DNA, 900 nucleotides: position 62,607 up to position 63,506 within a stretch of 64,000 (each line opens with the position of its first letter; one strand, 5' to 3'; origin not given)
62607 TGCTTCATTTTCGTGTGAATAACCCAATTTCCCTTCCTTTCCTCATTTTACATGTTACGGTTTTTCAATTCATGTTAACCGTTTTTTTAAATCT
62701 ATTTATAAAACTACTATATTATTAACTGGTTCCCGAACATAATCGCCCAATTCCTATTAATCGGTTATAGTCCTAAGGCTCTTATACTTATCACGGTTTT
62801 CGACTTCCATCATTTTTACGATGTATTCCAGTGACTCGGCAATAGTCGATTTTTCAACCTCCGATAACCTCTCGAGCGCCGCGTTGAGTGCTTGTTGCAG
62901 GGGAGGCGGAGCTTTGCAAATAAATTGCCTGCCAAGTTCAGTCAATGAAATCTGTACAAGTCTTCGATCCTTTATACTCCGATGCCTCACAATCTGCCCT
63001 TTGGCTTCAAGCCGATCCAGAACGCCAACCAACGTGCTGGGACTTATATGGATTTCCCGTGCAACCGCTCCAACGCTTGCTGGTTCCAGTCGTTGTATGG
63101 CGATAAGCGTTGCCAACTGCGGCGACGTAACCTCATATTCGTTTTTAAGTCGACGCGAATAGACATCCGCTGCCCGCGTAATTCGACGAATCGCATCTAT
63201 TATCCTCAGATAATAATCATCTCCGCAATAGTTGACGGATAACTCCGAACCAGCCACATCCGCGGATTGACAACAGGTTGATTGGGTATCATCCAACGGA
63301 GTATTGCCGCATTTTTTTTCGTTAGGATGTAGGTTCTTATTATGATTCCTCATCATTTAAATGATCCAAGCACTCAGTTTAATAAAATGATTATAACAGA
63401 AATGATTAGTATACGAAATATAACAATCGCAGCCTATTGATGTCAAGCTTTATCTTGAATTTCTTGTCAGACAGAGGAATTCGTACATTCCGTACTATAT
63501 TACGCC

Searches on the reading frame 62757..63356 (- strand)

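Call 94: search_protein_families(library=pfam, proteins=[window:62757-63356:-], max_evalue=0.00001)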
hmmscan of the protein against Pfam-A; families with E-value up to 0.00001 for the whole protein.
window:62757-63356:- (199 aa): 3 families
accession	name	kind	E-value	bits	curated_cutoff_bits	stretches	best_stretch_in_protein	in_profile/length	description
PF01047.28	MarR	-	4.6e-11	42.9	24.6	1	77-134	2-59/59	MarR family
PF12802.13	MarR_2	-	3.5e-10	40.3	27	1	76-132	3-60/61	MarR family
PF22381.2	Staph_reg_Sar_Rot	-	6.3e-09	36.3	27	1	69-145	5-81/85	Transcriptional regulator SarA/Rot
